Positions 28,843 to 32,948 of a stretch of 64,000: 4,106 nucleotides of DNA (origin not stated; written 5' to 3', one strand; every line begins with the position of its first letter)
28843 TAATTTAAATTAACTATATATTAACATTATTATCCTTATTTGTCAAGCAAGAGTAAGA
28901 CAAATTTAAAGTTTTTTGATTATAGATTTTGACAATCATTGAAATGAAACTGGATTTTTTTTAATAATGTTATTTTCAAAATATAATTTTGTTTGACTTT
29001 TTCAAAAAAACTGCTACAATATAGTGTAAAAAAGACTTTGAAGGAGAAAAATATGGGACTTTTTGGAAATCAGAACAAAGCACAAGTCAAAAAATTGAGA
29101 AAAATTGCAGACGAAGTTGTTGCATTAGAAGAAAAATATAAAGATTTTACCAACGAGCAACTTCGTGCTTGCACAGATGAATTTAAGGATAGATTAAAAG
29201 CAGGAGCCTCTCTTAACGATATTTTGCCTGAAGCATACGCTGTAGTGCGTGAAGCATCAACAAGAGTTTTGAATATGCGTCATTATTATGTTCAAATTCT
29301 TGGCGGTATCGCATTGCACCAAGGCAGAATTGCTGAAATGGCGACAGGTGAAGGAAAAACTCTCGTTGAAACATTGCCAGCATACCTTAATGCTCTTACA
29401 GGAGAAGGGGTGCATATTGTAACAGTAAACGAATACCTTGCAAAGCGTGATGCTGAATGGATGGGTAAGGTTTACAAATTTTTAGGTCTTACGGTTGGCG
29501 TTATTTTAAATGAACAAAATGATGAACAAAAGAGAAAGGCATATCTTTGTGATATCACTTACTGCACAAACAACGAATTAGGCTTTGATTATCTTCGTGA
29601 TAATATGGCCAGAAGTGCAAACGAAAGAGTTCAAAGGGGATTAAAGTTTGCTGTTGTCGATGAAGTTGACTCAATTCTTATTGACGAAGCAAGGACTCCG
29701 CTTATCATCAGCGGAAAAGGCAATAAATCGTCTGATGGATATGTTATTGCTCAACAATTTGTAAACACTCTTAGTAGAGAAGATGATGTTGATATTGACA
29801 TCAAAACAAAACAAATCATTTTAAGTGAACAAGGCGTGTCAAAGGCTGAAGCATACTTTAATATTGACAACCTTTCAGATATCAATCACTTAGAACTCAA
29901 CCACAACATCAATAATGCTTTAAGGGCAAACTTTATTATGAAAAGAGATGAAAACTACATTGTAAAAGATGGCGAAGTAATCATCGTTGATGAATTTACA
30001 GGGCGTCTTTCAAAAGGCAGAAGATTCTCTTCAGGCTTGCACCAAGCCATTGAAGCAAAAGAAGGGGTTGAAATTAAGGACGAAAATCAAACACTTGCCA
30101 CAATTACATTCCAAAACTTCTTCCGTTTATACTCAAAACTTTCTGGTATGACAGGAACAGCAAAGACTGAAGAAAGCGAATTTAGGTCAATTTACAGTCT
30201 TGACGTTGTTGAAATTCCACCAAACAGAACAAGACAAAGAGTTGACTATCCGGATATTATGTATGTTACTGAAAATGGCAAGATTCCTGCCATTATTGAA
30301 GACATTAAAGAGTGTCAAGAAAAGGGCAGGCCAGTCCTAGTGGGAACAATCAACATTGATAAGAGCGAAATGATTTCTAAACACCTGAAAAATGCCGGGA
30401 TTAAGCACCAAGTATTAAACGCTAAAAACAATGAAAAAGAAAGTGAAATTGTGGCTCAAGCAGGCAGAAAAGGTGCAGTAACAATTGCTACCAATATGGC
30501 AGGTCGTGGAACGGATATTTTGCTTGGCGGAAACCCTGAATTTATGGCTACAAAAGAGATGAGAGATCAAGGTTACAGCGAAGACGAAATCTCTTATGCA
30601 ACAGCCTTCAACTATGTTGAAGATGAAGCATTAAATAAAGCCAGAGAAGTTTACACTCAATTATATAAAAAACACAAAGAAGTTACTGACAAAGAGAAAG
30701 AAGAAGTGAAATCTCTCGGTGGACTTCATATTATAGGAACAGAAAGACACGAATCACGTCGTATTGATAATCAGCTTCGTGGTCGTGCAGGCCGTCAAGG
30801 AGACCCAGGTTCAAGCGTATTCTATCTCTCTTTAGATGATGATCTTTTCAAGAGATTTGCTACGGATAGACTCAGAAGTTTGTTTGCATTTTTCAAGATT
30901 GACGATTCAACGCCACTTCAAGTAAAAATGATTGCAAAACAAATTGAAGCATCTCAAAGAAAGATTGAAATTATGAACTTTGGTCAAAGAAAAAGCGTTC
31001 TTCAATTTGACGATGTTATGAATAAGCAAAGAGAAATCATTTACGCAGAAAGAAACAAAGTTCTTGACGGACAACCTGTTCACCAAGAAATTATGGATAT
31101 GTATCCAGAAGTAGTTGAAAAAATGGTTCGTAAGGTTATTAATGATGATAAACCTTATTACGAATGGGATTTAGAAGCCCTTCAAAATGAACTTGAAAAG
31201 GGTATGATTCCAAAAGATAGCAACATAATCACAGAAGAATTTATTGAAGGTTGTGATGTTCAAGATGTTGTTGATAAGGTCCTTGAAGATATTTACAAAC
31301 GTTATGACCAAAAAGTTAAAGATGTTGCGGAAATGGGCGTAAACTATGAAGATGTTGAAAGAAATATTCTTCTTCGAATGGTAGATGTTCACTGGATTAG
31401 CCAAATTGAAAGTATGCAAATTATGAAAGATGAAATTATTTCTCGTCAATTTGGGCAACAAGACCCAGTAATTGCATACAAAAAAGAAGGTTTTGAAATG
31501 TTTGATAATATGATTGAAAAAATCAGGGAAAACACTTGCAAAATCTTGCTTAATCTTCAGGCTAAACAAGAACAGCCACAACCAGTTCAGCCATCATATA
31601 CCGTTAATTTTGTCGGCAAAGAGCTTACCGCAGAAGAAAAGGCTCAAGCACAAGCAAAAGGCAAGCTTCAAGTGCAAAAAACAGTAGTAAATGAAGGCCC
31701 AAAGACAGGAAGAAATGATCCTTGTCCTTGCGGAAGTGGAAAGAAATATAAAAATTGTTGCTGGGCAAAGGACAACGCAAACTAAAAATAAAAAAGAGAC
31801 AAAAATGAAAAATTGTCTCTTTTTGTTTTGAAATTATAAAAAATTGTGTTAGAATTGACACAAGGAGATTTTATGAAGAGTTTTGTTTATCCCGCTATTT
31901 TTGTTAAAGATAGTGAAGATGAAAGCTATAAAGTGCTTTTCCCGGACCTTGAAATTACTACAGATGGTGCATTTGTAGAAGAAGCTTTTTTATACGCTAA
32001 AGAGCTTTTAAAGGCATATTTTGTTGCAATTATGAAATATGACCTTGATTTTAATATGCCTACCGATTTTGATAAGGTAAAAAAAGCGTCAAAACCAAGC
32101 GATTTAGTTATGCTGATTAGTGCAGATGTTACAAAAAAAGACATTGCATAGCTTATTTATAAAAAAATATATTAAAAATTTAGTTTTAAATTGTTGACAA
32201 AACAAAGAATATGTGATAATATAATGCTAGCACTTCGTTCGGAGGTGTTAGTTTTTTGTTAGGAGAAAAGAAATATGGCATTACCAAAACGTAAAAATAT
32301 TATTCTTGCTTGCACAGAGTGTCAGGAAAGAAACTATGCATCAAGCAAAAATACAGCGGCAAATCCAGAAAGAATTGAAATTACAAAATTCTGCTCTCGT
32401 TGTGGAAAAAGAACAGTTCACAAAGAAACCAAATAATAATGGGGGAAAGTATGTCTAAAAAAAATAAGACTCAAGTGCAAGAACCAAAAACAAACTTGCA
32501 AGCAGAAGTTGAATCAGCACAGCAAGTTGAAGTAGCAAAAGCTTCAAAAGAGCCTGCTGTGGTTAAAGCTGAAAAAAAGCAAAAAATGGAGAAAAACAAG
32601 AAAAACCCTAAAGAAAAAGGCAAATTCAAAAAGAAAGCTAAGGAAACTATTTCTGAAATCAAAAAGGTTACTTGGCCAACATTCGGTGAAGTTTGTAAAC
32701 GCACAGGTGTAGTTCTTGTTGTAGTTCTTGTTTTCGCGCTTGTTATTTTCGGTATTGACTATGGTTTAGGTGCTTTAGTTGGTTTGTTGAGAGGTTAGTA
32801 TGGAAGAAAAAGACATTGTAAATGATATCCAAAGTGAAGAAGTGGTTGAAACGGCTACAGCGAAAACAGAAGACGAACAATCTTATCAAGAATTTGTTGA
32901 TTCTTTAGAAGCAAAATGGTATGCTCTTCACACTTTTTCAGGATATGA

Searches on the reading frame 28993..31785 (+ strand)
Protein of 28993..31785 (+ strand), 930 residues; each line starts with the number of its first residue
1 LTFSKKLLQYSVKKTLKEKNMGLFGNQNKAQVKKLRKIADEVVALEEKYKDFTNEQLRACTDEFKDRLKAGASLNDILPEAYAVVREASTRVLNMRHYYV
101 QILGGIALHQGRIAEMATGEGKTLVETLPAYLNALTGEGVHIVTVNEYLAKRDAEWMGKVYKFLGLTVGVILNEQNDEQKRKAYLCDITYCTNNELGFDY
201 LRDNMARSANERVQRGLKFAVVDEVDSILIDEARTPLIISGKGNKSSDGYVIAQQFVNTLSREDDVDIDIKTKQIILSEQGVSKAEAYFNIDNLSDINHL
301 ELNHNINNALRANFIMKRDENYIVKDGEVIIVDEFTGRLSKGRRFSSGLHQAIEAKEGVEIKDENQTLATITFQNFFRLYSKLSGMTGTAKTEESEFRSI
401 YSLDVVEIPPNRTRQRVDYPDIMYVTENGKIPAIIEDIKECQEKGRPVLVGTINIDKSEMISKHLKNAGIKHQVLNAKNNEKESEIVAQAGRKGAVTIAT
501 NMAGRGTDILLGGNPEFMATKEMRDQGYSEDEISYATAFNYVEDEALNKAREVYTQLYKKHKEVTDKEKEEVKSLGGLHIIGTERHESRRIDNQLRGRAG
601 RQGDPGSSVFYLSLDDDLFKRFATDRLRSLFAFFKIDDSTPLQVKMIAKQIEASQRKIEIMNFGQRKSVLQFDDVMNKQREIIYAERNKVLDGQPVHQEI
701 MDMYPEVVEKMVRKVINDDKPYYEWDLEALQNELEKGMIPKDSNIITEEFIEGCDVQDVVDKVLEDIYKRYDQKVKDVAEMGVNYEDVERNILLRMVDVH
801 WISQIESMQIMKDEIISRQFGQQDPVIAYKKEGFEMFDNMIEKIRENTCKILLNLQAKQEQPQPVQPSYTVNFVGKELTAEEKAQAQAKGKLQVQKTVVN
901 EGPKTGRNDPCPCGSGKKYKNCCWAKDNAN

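Call 6: search_protein_families(library=ncbifam, proteins=[window:28993-31785:+], max_evalue=0.01)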
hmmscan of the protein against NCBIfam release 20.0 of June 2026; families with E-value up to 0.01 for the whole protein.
window:28993-31785:+ (930 aa): 14 families
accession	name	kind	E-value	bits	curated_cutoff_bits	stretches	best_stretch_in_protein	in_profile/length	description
NF009538.1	PRK12904.1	equivalog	0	1130.1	814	1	23-857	5-813/814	preprotein translocase subunit SecA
TIGR00963.1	secA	equivalog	0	1084.9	800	1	43-844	2-787/787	preprotein translocase subunit SecA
NF006630.0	PRK09200.1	subfamily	1.5e-290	965.9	862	2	26-513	8-496/789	preprotein translocase subunit SecA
TIGR04397.1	SecA2_Bac_anthr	exception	5.3e-278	924.3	1085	2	24-513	5-494/774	accessory Sec system translocase SecA2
NF009536.0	PRK12901.1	equivalog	4.1e-253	843.1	1493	5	303-512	491-700/1118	preprotein translocase subunit SecA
TIGR03714.1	secA2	equivalog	3.7e-237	789.3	930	2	28-512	2-491/762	accessory Sec system translocase SecA2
NF012136.0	SecA2_Lm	equivalog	8.4e-195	649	1100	2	28-511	7-489/776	accessory Sec system translocase SecA2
TIGR04221.1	SecA2_Mycobac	equivalog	3.7e-179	597.5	725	3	23-515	8-495/762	accessory Sec system translocase SecA2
NF004088.0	PRK05590.1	equivalog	6.3e-11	42.9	140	1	885-923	126-163/166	hypothetical protein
NF002449.0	PRK01617.1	equivalog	2.4e-08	34.5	141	1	903-923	132-152/154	hypothetical protein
TIGR04102.1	SWIM_PBPRA1643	hypoth_equivalog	2.5e-08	34.3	68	1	886-923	71-107/108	PBPRA1643 family SWIM/SEC-C metal-binding motif protein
NF007704.0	PRK10396.1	equivalog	3.3e-08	33.8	149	1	893-923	190-219/221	hypothetical protein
NF002592.0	PRK02250.1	equivalog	5.5e-07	29.8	158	1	893-923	138-166/167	hypothetical protein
NF001213.0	PRK00183.1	equivalog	8.8e-07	29.1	158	1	881-924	112-153/157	hypothetical protein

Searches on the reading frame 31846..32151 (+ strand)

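Call 72: search_protein_families(library=pfam, proteins=[window:31846-32151:+], max_evalue=0.001)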
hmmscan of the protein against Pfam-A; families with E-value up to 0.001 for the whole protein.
window:31846-32151:+ (101 aa): 1 family
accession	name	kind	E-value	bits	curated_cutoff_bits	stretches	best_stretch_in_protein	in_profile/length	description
PF15919.11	HicB_lk_antitox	-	8e-06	26.4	27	1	15-97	1-84/123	HicB_like antitoxin of bacterial toxin-antitoxin system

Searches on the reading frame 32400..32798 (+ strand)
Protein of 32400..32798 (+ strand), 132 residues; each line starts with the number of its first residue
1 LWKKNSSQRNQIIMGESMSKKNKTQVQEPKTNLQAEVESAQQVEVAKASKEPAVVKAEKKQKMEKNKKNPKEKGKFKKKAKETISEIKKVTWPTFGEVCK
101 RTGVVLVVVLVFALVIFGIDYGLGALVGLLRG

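Call 72: search_protein_families(library=pfam, proteins=[window:32400-32798:+], max_evalue=0.001)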
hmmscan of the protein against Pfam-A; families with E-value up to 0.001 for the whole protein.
window:32400-32798:+ (132 aa): 1 family
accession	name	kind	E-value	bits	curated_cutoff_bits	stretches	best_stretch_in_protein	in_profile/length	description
PF00584.25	SecE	-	3.9e-17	62.4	22.7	1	80-130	4-54/55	SecE/Sec61-gamma subunits of protein translocation complex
